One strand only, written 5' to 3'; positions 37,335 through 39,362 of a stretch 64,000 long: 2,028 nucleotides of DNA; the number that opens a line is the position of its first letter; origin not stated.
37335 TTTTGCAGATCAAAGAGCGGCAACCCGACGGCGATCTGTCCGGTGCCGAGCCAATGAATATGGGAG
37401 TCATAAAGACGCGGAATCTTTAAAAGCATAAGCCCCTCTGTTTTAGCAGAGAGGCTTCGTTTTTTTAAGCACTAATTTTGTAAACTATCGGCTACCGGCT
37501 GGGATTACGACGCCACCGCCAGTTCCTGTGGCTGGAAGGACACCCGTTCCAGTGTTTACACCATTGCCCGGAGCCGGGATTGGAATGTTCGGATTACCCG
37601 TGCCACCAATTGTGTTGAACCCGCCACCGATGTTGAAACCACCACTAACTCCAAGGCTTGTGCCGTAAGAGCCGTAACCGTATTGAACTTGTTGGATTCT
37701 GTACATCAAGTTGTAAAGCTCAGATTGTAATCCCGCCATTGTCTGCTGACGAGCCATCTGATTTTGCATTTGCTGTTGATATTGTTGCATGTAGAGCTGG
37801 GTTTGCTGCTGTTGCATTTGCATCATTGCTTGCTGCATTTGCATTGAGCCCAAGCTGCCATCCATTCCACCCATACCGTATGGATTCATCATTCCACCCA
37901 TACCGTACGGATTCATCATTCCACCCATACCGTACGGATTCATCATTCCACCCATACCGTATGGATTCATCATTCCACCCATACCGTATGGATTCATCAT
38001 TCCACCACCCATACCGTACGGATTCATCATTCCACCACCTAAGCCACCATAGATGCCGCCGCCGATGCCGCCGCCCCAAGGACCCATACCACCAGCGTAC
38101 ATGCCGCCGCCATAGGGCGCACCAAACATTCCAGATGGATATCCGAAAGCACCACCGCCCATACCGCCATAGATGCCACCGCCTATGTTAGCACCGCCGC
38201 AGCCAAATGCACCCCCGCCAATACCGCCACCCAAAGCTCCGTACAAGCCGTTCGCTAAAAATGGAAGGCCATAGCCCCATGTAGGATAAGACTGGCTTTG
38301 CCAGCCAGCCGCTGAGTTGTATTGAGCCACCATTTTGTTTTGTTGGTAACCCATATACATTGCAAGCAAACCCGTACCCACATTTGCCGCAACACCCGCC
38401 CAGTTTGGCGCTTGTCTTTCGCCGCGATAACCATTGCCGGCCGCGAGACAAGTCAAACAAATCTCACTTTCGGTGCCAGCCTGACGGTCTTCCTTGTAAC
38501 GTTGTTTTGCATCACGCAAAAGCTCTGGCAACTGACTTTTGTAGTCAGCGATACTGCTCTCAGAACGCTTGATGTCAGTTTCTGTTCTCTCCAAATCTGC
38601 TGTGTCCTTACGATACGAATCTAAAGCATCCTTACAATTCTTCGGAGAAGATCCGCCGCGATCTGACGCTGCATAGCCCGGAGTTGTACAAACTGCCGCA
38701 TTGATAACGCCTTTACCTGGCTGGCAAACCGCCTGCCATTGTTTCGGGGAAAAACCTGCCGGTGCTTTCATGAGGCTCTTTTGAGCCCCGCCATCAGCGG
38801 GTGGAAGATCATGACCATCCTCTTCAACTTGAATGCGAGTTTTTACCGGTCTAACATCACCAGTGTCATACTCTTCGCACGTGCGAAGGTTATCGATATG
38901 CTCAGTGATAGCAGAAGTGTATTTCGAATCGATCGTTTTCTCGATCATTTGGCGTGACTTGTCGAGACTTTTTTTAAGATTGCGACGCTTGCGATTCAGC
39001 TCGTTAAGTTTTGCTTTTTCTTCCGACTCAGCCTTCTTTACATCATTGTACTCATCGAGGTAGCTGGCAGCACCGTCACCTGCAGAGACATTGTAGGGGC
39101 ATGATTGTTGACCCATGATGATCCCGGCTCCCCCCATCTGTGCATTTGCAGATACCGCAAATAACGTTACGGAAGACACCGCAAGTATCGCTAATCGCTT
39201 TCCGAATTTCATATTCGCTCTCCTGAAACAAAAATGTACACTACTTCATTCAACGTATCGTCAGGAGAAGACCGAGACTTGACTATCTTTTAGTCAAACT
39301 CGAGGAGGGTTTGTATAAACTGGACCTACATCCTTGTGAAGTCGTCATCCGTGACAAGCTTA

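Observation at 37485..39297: Secreted Gly/Met/Tyr/Gln low-complexity repeat protein encoded inside the Tad pilus locus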

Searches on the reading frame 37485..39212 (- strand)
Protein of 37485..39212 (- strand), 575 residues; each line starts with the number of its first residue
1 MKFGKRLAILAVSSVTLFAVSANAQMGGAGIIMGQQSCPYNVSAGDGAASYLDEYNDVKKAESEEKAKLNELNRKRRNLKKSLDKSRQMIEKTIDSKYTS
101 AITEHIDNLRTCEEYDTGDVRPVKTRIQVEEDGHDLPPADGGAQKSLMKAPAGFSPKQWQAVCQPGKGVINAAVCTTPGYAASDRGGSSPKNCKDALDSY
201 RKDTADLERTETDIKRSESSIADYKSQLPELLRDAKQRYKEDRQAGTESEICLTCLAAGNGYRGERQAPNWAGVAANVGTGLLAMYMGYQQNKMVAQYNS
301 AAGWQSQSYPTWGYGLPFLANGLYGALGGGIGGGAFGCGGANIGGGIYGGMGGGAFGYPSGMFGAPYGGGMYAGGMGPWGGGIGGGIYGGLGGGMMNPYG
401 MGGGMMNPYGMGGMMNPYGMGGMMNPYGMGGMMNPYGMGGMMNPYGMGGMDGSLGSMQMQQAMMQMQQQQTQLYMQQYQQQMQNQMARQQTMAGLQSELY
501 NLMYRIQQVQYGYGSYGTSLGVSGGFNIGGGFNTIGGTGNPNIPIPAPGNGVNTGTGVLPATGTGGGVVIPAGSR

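Call 5: search_protein_families(library=pfam, proteins=[window:37485-39212:-], max_evalue=0.01)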
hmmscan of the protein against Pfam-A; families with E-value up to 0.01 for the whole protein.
window:37485-39212:- (575 aa): 0 families

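Call 7: find_homologous_proteins(query=window:37485-39212:-, max_evalue=0.001)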
Query window:37485-39212:- (575 aa): 159 proteins with E <= 0.001 among 8000 candidates; the best 120 are listed.
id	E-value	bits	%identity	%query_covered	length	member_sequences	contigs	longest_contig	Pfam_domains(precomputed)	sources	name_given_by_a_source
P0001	0.0e+0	1290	100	100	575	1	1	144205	-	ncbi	-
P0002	1.0e-238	812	66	72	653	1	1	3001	-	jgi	jgi:hypothetical protein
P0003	2.1e-172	593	53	64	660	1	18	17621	-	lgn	-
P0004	2.4e-161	556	57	56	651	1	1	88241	-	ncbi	-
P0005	4.2e-147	509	57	52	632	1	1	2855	-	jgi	jgi:hypothetical protein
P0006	1.4e-133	465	55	66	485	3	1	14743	-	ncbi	ncbi:MAG: hypothetical protein ACXWRE_02445, partial [Pseudobdellovibrionaceae bacterium]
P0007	8.0e-131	456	41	56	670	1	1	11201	-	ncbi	-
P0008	1.8e-125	438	41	56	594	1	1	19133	-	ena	-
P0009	4.7e-119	417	37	56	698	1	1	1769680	-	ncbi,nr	ncbi:MAG: hypothetical protein IPM97_10000 [Bdellovibrionaceae bacterium]|nr:hypothetical protein [P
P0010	2.2e-116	408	42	99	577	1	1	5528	-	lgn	-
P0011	2.9e-113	398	42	99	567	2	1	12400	-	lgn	-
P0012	9.6e-98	346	40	89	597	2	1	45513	-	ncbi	-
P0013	1.9e-93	332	38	65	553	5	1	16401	-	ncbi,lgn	-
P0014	6.3e-90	321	41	65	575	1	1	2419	-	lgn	-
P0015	7.6e-90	320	39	100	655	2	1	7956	-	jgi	jgi:hypothetical protein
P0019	2.9e-82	295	41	89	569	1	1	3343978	-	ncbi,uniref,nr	ncbi:septum formation initiator family protein [Bdellovibrio bacteriovorus]|uniref:septum formation 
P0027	7.2e-78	281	38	59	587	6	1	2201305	-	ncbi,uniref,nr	ncbi:hypothetical protein AZI87_09475 [Bdellovibrio bacteriovorus]|uniref:Uncharacterized protein n=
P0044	6.9e-66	241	35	66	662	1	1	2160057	-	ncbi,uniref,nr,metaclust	ncbi:hypothetical protein AZI86_03415 [Bdellovibrio bacteriovorus]|uniref:Uncharacterized protein n=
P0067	2.8e-54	203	36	70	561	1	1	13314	-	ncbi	ncbi:hypothetical protein AZI85_15925, partial [Bdellovibrio bacteriovorus]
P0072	9.6e-52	194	31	69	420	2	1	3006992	-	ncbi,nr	ncbi:hypothetical protein BDW_12090 [Bdellovibrio bacteriovorus W]|nr:hypothetical protein BDW_12090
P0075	4.8e-49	186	32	73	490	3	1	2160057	-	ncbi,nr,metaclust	ncbi:THO complex subunit 7 family protein [Bdellovibrio bacteriovorus]|nr:THO complex subunit 7 fami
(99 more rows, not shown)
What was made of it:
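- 37485..39212 (-): CDS, 575 aa (stop codon 37485-37487); orthologue by position of B. bacteriovorus HD100 Bd3304. 159 homologues (call 7).
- On Bd3304-type family (Bdellovibrionales-specific, uncharacterised): 159 hits with E down to 1e-238 (call 7).
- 159 homologues were found, and every one that carries a taxon name is from Bdellovibrionales (call 7).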

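Call 8: search_protein_families(library=ncbifam, proteins=[window:37485-39212:-], max_evalue=0.01)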
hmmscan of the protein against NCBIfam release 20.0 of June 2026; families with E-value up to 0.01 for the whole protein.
window:37485-39212:- (575 aa): 0 families

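Call 11: find_encoding_contigs(protein=P0019, flank=10000, max_places=3)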
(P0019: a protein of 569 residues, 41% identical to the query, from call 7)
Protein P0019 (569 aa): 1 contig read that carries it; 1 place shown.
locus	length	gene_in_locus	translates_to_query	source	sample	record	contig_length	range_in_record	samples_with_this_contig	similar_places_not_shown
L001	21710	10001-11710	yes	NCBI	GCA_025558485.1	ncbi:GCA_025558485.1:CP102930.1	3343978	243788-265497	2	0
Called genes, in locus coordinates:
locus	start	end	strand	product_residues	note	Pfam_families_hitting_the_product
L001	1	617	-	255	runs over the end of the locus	PF01584:CheW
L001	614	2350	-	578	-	PF01627:Hpt, PF02518:HATPase_c, PF01584:CheW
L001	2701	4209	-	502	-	PF00034:Cytochrom_C (faint), PF06537:DHOR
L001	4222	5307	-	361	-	PF09375:Peptidase_M75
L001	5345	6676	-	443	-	-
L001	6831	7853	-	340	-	PF00478:IMPDH (faint), PF03060:NMO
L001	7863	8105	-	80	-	PF07866:DUF1653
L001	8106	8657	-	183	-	PF00719:Pyrophosphatase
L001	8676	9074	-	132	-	PF11969:DcpS_C, PF01230:HIT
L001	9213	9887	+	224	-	PF00072:Response_reg, PF00486:Trans_reg_C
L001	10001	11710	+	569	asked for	-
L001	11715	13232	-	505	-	PF20142:Scaffold, PF03734:YkuD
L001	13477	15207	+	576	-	-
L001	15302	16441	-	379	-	PF00285:Citrate_synt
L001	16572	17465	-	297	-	PF07228:SpoIIE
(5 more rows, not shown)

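Call 13: find_encoding_contigs(protein=P0001, flank=10000, max_places=3)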
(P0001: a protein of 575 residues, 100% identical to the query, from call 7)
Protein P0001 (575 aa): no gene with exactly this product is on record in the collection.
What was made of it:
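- Tried and rejected: An exact look-up of the window protein in the contig index also found nothing (call 13).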

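Call 21: find_related_loci(query=A3, collection=genome_contigs, flank=8000)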
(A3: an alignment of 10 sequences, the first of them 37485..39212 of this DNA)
Query A3 (575 aa) in genome_contigs; peptide patterns used: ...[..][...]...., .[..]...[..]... (x = any residue, [..] = any of these).
93 stretches matched a pattern; 25 encode a relative of the query (tblastn E <= 1e-3); 25 distinct loci.
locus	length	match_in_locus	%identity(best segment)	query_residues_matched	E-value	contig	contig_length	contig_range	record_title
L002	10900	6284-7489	54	1-380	5e-125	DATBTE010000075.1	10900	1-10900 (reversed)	MAG TPA_asm: Pseudobdellovibrionaceae bacterium isolate SMAG_U4175 k141_2398921, whole genome shotgun sequence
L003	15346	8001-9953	57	1-575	3e-121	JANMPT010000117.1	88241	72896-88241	MAG: Bdellovibrionales bacterium isolate OTE_51_metabat_401 OTE_51_k141_1508745, whole genome shotgun sequence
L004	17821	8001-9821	52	1-512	5e-111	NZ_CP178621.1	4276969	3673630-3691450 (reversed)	Bdellovibrio sp. HCB337 chromosome, complete genome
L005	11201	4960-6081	41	1-321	5e-84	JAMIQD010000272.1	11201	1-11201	MAG: Pseudobdellovibrionaceae bacterium isolate RA_AS_metabat.47_sub k201_1532604, whole genome shotgun sequence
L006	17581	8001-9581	41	3-516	9e-70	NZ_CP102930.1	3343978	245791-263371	Bdellovibrio bacteriovorus strain kdesi chromosome, complete genome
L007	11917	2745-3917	38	3-380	3e-65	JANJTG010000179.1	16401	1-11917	MAG: Bdellovibrio sp. isolate RX1_metabat.bin.37 RX1_k141_297940, whole genome shotgun sequence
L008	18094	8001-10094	37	1-575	9e-65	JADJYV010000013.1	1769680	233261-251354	MAG: Bdellovibrionaceae bacterium isolate Lyne_18-Q3-R50-59_BATAC.62 tig01430183-10-17665060, whole genome shotgun seque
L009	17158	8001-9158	38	3-380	2e-63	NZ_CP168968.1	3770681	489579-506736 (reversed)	Bdellovibrio bacteriovorus strain Bd5 chromosome, complete genome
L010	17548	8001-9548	39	7-515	2e-62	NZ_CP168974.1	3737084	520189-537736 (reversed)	Bdellovibrio bacteriovorus strain s4 chromosome, complete genome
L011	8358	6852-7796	36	3-324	3e-62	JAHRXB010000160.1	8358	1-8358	MAG: Bdellovibrio sp. isolate DR_7_2.37 k141_155563, whole genome shotgun sequence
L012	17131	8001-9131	40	7-512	2e-60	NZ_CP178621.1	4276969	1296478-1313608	Bdellovibrio sp. HCB337 chromosome, complete genome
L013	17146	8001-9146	39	20-393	7e-60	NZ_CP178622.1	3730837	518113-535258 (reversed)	Bdellovibrio sp. HCB117 chromosome, complete genome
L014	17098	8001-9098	38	9-360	4e-63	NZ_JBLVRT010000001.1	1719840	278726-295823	Bdellovibrio bacteriovorus strain YOA24 scaffold_0, whole genome shotgun sequence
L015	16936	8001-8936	35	1-323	2e-57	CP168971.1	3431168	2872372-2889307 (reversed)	Bdellovibrio bacteriovorus strain Bd16 chromosome, complete genome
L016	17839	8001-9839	38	1-515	7e-55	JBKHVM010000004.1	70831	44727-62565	MAG: Bdellovibrionia bacterium isolate B_bin_15_permissive NODE_4_length_70831_cov_6.444088, whole genome shotgun sequen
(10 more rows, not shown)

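Call 27: list_cluster_members(proteins=[P0027, P0019, P0044, P0075, P0072, P0067, P0013])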
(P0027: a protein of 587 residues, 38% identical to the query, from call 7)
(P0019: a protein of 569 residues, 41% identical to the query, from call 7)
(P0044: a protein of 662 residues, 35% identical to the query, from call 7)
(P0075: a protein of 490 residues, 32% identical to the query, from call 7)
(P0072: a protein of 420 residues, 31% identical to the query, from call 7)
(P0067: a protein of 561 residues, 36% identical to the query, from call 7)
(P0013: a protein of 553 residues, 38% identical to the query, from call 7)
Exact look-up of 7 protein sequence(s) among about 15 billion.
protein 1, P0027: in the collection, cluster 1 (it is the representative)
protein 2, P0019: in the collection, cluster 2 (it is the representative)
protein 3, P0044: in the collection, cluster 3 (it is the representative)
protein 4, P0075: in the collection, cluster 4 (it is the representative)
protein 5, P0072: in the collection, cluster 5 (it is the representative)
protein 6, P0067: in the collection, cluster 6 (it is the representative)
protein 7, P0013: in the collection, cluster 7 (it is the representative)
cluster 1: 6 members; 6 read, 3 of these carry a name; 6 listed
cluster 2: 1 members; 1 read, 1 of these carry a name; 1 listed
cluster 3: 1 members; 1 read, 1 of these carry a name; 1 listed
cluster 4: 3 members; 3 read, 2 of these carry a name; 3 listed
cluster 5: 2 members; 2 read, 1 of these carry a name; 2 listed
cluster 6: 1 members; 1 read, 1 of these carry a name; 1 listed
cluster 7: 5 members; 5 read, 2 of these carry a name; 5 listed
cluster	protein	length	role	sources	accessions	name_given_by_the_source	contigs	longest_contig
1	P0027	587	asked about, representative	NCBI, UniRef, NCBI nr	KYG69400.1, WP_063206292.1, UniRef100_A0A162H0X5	hypothetical protein AZI87_09475 [Bdellovibrio bacteriovorus] | Uncharacterized protein n=1 Tax=Bdellovibrio bacteriovorus TaxID=959 ... | hypothetical protein [Bdellovibrio bacteriovorus]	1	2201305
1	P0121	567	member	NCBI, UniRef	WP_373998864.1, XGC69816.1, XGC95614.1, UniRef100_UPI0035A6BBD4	hypothetical protein [Bdellovibrio bacteriovorus] | hypothetical protein n=1 Tax=Bdellovibrio bacteriovorus TaxID=959 RepID=UPI0035A6BBD4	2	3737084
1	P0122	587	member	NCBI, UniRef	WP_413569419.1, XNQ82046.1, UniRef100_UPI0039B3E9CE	hypothetical protein ACLWBD_02530 [Bdellovibrio sp. HCB117] | hypothetical protein n=1 Tax=Bdellovibrio sp. HCB117 TaxID=3394359 RepID=UPI0039B3E9CE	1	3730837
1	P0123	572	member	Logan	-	-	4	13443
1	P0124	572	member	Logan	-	-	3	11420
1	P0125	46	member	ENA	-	-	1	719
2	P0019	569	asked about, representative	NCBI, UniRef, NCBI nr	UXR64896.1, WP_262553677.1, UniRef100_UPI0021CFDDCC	septum formation initiator family protein [Bdellovibrio bacteriovorus] | septum formation initiator family protein n=1 Tax=Bdellovibrio bacteriovorus TaxID=959 ...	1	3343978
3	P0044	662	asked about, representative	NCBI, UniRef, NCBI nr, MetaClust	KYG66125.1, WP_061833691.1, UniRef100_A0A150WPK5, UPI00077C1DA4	hypothetical protein AZI86_03415 [Bdellovibrio bacteriovorus] | Uncharacterized protein n=1 Tax=Bdellovibrio bacteriovorus TaxID=959 ... | hypothetical protein [Bdellovibrio bacteriovorus]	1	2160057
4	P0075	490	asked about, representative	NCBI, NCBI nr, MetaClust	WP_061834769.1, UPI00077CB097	THO complex subunit 7 family protein [Bdellovibrio bacteriovorus] | status=active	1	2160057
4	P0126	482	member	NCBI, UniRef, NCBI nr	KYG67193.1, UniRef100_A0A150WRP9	hypothetical protein AZI86_09290 [Bdellovibrio bacteriovorus] | Uncharacterized protein n=2 Tax=Bdellovibrio bacteriovorus TaxID=959 ...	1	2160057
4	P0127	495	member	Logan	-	-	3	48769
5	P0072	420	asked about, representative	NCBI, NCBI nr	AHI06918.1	hypothetical protein BDW_12090 [Bdellovibrio bacteriovorus W]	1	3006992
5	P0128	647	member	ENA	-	-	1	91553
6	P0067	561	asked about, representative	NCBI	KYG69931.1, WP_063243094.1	hypothetical protein AZI85_15925, partial [Bdellovibrio bacteriovorus]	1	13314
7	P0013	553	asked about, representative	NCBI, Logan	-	-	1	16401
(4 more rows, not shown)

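Call 28: predict_structure(alignment_id=A2)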
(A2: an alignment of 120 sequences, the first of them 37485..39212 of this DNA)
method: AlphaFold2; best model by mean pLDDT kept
length: 575 residues; sequences in the alignment: 120
mean_pLDDT: 62.3   pTM: 0.46
mean pLDDT of the five models: 62.3, 61.9, 61.0, 60.9, 60.6
residues with pLDDT >= 90: 142; 70-90: 69; 50-70: 122; < 50: 242
segments of 3 or more residues with pLDDT < 50: 1-7, 17-47, 249-252, 257-267, 331-365, 367-397, 399-416, 418-425, 427-434, 436-439, 441-443, 445-456, 510-540, 542-565, 567-575
pLDDT, mean of each block of 10 residues (from residue 1): 48 49 39 42 51 91 97 98 98 97 97 87 61 64 72 95 92 96 89 97 97 98 97 92 67 48 48 70 77 81 72 70 57 43 34 40 43 39 36 35 34 35 38 39 40 46 60 61 59 61 58 40 32 37 40 40 42 35
secondary structure, 60 per line:
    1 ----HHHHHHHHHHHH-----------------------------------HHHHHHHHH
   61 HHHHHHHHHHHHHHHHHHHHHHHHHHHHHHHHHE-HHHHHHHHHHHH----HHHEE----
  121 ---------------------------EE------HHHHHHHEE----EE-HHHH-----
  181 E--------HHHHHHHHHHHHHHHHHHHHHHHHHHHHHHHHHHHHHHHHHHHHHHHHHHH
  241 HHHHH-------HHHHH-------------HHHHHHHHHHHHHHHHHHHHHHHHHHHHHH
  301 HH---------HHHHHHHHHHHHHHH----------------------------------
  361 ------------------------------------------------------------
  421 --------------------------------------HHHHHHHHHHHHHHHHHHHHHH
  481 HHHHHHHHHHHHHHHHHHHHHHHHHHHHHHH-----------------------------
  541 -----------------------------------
elements in order: H5-16 H52-93 H96-107 H156-162 H172-175 H190-245 H253-257 H271-302 H312-326 H459-511
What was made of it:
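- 39063..39140 (-): Conserved N-terminal motif, residues 25-50 (family consensus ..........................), containing Cys38. Low pLDDT (call 28).
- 38199..38402 (-): Most conserved segment, residues 271-338: two Gly-rich hydrophobic helices (271-302, 312-326) ending at invariant Cys338. Not canonical transmembrane helices. AlphaFold2 pLDDT 70-80 (call 28).
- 37680..37844 (-): Conserved Q/M-rich helix, residues 457-511; its C-terminal half has a heptad pattern. AlphaFold2 helix 459-511, pLDDT about 60 (call 28).
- Helix 459-511 is predicted (call 28).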

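Call 32: fold_search(model_id=the predicted structure, library=pdb)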
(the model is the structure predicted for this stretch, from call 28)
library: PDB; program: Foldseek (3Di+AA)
matches with E <= 10: 36; with E <= 0.001: 0
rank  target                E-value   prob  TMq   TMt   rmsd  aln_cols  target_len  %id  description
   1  8glv_Mm               1.3e+00  0.18  0.12  0.03  16.9       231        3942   14  96-nm repeat unit of doublet microtubules from Chlamydomonas reinhardtii flagella (released 2023-05-31)
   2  9y6s_6o               1.4e+00  0.11  0.08  0.02  23.1       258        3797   13  96-nm repeat of the Leishmania tarentolae doublet microtubule (released 2025-12-17)
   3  5ayh                  1.4e+00  0.10  0.10  0.19  19.4       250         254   14  Structure of the entire dynein stalk region (released 2015-12-16)
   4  7k5b_A                1.6e+00  0.15  0.14  0.03  15.8       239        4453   13  Structure of outer-arm dynein bound to microtubule doublet in microtubule binding state 2 (MTBS-2) (released 2021-09-29)
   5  9fqr_K2               1.8e+00  0.13  0.14  0.04  11.7       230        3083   11  96-nm repeat of axonemal doublet microtubules from bovine sperm (released 2025-03-26)
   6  8bx8_A                2.0e+00  0.13  0.14  0.03  15.6       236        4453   13  In situ outer dynein arm from Chlamydomonas reinhardtii in the post-power stroke state (released 2023-05-10)
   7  8j07_k8               3.0e+00  0.38  0.19  0.03  11.8       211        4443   14  96nm repeat of human respiratory doublet microtubule and associated axonemal complexes (released 2023-07-26)
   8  3err_A                3.4e+00  0.09  0.14  0.15  10.8       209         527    7  Microtubule binding domain from mouse cytoplasmic dynein as a fusion with seryl-tRNA synthetase (released 2008-11-25)
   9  7jtk_C                3.4e+00  0.08  0.11  0.14  21.8       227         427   10  Radial spoke 1 isolated from Chlamydomonas reinhardtii (released 2020-12-16)
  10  9cop_M                3.8e+00  0.10  0.13  0.28  20.3       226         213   16  Yeast RAVE bound to V-ATPase V1 complex (released 2024-11-20)
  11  9nn1_M                4.0e+00  0.07  0.11  0.23  20.1       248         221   12  Yeast V1-ATPase bound to Rtc5p (released 2026-03-04)
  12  6xky_A                4.0e+00  0.04  0.10  0.17  20.5       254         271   14  Caulobacter crescentus FljK filament, straightened (released 2020-12-23)
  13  9y6s_7C               4.2e+00  0.09  0.13  0.03  16.5       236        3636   13  96-nm repeat of the Leishmania tarentolae doublet microtubule (released 2025-12-17)
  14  8ptk_e                4.4e+00  0.05  0.10  0.02  19.2       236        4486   14  Composite structure of Dynein-Dynactin-JIP3-LIS1 (released 2024-03-27)
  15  3wuq                  4.4e+00  0.04  0.10  0.18  19.6       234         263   14  Structure of the entire stalk region of the dynein motor domain (released 2014-08-06)
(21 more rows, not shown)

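Call 37: find_encoding_contigs(protein=P0072, flank=10000, max_places=2)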
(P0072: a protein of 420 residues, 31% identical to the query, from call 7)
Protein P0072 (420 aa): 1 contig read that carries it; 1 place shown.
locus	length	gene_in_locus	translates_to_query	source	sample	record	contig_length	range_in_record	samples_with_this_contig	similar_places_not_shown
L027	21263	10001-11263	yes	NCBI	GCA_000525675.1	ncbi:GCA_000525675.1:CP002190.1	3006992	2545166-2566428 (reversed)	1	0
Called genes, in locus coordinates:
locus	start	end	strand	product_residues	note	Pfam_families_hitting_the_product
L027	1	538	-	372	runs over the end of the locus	PF00140:Sigma70_r1_2, PF04542:Sigma70_r2, PF04545:Sigma70_r4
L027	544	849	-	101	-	PF09650:PHA_gran_rgn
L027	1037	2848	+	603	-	PF01336:tRNA_anti-codon, PF00152:tRNA-synt_2, PF02938:GAD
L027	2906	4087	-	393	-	PF00924:MS_channel_2nd, PF21082:MS_channel_3rd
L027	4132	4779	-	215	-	PF13349:DUF4097 (weak)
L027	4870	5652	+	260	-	PF06889:DUF1266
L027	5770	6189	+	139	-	-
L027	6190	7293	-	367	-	PF00437:T2SSE, PF27713:UCP018868 (weak)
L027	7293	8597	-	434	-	PF00263:Secretin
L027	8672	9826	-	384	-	PF00072:Response_reg, PF00512:HisKA, PF02518:HATPase_c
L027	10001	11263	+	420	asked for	-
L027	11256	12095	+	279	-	-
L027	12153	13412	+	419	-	PF07969:Amidohydro_3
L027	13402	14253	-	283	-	-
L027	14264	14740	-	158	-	-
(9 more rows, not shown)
